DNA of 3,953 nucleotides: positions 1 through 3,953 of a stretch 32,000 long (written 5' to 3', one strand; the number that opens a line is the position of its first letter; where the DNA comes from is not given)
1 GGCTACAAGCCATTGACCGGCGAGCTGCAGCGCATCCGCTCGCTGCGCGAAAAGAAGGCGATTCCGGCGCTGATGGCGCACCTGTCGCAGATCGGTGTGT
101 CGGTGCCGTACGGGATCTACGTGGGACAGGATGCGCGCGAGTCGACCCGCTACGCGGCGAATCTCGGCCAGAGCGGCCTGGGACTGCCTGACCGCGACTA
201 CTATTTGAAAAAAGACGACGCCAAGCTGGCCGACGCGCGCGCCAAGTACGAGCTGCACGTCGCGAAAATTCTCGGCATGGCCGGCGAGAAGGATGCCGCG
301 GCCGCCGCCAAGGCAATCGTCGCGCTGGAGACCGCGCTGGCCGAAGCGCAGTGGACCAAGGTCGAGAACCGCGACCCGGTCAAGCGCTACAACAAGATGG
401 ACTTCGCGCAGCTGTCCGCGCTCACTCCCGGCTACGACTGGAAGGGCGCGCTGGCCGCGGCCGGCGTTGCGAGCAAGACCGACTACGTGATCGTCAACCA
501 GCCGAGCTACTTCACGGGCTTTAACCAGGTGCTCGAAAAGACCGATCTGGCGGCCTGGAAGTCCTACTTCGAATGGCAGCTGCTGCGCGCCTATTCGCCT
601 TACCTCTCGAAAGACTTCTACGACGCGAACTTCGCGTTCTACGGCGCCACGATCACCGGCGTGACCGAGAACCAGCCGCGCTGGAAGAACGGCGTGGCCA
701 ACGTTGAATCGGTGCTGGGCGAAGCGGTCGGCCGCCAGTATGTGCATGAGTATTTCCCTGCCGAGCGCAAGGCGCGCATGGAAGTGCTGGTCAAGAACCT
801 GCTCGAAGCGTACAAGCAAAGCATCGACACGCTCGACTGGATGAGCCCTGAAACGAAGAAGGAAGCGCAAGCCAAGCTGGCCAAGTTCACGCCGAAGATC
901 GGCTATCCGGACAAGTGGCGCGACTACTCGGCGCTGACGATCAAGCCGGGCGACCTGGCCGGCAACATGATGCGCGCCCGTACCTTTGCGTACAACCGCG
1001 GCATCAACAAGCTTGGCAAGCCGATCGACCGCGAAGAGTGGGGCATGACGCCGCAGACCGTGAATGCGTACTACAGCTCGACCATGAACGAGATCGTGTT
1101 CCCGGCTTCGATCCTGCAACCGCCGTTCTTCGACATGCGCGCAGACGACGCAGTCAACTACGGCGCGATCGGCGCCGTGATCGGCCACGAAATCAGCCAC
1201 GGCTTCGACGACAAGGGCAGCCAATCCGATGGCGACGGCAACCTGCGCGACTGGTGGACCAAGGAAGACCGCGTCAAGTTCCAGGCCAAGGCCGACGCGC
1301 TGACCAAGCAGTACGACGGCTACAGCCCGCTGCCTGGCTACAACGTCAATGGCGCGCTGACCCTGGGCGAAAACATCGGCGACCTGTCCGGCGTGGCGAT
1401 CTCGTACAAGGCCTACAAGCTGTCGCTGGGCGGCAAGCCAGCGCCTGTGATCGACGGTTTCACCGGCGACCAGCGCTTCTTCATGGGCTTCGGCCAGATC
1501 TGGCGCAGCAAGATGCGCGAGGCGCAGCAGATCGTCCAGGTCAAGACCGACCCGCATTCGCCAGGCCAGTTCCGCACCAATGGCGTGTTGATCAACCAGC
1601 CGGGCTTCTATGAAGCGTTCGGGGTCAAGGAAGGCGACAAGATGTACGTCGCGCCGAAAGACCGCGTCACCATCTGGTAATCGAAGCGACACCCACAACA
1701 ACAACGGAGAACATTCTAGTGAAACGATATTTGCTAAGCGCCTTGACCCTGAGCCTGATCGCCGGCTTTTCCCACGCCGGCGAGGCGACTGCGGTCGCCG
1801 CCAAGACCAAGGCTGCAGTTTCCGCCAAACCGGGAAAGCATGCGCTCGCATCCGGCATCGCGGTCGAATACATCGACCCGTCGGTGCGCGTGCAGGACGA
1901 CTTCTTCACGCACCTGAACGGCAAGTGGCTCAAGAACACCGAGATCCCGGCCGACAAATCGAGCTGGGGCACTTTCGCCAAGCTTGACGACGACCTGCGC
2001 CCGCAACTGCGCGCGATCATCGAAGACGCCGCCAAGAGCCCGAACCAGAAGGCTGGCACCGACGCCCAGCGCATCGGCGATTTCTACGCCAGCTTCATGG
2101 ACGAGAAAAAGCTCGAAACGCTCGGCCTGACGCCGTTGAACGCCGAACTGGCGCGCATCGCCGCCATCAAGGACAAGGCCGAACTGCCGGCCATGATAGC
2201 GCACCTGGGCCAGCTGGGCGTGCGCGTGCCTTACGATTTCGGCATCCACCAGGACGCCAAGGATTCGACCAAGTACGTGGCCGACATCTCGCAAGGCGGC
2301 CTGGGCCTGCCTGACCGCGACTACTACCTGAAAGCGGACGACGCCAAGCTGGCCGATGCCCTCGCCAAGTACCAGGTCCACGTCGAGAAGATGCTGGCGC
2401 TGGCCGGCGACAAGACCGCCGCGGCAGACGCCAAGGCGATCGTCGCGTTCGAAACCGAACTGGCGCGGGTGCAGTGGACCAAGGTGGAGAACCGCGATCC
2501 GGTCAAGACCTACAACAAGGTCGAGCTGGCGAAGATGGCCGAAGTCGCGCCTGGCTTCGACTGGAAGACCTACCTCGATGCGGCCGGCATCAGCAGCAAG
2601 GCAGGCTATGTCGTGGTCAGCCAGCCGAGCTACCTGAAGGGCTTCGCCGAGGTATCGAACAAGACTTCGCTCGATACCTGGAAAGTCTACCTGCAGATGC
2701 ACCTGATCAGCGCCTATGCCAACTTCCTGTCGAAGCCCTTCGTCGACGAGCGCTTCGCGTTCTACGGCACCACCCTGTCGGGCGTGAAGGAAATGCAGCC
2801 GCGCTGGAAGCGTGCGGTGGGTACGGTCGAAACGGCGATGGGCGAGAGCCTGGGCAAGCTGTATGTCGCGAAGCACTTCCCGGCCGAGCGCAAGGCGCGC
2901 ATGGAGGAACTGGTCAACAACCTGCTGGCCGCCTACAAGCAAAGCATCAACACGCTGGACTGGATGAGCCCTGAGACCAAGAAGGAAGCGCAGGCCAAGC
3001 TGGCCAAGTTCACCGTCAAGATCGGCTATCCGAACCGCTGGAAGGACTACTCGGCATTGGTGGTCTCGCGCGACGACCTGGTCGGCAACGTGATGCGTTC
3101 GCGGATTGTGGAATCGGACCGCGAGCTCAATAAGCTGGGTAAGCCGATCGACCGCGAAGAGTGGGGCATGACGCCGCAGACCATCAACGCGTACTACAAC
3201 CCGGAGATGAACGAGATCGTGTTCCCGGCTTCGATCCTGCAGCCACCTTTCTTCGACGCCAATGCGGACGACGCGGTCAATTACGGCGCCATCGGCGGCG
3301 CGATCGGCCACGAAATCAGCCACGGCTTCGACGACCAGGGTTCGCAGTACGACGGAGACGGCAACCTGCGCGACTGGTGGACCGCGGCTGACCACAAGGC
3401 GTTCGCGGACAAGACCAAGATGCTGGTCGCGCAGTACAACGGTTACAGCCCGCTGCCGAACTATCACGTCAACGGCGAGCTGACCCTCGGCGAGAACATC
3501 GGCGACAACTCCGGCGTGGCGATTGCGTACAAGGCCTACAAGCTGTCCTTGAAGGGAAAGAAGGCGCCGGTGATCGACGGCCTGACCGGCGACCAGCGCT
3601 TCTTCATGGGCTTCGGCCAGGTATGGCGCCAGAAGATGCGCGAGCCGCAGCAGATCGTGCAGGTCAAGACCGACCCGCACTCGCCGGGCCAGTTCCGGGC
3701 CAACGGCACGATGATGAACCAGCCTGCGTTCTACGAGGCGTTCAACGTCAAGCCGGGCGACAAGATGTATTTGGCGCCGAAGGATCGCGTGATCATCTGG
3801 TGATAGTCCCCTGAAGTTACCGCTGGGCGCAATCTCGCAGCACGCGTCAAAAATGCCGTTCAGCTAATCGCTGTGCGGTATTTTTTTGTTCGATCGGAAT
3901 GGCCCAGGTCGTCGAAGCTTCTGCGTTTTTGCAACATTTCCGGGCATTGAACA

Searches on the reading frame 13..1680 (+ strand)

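Call 35: search_protein_families(library=pfam, proteins=[window:13-1680:+], max_evalue=0.001)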
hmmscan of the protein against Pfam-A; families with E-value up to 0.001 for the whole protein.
window:13-1680:+ (555 aa): 2 families
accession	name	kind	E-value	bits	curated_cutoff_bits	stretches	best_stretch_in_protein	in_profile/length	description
PF05649.18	Peptidase_M13_N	-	9.1e-101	338.4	32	1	4-299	84-381/381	Peptidase family M13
PF01431.27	Peptidase_M13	-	1.7e-74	250.3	24.5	1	351-552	1-205/205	Peptidase family M13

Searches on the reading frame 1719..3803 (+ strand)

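Call 35: search_protein_families(library=pfam, proteins=[window:1719-3803:+], max_evalue=0.001)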
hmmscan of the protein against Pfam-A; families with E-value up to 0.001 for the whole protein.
window:1719-3803:+ (694 aa): 2 families
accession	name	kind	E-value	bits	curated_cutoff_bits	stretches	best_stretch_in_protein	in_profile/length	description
PF05649.18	Peptidase_M13_N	-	4.2e-136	454.8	32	1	59-438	2-381/381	Peptidase family M13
PF01431.27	Peptidase_M13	-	1.2e-79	267.2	24.5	1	490-691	1-205/205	Peptidase family M13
